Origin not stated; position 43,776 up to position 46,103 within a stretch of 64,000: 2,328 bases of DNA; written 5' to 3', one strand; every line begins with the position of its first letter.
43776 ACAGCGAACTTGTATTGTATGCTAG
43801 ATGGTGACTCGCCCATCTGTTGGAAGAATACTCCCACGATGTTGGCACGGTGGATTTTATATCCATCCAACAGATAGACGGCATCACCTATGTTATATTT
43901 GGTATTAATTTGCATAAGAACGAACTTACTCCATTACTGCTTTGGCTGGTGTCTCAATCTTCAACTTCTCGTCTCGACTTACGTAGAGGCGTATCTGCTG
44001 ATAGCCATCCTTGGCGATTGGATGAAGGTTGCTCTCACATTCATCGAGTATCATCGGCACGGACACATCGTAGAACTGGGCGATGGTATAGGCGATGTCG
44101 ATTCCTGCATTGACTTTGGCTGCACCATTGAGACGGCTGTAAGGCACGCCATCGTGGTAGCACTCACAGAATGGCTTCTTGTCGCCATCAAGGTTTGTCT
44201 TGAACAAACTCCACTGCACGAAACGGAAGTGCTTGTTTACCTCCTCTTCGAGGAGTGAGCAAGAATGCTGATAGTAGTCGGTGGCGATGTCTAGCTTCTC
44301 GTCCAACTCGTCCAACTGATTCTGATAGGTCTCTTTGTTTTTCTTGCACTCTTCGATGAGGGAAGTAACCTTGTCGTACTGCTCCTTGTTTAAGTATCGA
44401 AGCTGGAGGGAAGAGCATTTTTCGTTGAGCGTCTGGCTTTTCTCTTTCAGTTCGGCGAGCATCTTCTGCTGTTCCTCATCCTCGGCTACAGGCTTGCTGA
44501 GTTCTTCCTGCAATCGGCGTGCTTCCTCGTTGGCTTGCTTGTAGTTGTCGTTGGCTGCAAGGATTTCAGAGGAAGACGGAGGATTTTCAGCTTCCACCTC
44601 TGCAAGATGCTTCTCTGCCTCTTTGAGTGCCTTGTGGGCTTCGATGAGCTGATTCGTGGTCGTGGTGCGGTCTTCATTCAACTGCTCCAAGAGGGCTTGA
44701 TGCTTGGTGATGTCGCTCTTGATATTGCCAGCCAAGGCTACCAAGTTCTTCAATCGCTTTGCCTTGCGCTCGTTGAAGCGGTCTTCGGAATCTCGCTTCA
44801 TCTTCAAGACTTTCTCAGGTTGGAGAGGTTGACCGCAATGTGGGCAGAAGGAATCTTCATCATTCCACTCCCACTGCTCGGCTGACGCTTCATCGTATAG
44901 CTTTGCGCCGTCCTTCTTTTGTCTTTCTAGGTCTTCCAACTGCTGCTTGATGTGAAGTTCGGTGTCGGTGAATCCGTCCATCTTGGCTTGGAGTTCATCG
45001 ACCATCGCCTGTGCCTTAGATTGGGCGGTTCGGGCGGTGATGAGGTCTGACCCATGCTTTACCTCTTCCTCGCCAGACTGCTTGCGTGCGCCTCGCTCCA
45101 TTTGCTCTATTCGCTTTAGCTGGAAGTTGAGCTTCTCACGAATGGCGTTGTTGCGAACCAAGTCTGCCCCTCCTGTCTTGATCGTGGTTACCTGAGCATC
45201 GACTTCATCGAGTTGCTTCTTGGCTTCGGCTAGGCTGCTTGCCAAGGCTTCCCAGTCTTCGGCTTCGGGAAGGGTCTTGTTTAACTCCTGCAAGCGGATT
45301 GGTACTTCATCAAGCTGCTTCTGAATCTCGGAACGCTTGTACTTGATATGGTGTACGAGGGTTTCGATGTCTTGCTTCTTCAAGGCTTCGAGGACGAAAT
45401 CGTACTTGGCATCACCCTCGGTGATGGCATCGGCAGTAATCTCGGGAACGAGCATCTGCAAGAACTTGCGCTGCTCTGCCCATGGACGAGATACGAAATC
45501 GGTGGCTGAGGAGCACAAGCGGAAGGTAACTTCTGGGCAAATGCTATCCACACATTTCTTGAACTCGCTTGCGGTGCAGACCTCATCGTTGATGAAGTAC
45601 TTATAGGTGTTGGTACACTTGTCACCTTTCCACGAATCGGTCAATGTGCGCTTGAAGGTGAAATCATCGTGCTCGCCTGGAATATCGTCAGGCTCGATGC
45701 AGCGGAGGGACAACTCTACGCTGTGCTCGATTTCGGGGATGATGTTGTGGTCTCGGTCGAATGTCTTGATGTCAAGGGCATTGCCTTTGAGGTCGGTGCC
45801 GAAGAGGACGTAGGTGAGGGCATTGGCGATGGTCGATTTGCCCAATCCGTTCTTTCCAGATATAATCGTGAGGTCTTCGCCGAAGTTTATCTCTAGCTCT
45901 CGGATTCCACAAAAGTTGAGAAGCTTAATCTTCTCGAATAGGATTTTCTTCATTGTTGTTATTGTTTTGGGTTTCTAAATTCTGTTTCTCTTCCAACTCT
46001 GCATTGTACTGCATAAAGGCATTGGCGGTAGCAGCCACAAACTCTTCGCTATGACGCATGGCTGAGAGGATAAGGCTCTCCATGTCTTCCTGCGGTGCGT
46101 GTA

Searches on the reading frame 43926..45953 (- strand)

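Call 11: search_protein_families(library=pfam, proteins=[window:43926-45953:-], max_evalue=0.01)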
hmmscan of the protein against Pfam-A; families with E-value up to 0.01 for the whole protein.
window:43926-45953:- (675 aa): 7 families
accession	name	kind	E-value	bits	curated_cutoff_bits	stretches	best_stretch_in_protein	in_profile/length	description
PF13476.12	AAA_23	-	2.7e-09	38.4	27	0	8-254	1-192/201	AAA domain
PF13175.12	AAA_15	-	8.2e-09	36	32.1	1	7-546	4-286/374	AAA ATPase domain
PF02463.25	SMC_N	-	1.1e-05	25.4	40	1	7-133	3-125/220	RecF/RecN/SMC N terminal domain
PF13555.12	AAA_29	-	2e-05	24.7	27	1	8-54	3-50/61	P-loop containing region of AAA domain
PF13514.12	AAA_27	-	0.00016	21.8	22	1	6-56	3-56/206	AAA domain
PF13240.11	Zn_Ribbon_1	-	0.009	16.2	25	0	365-377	11-23/23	zinc-ribbon domain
PF03193.22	RsgA_GTPase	-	0.0096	16.2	30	0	16-47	96-127/174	RsgA GTPase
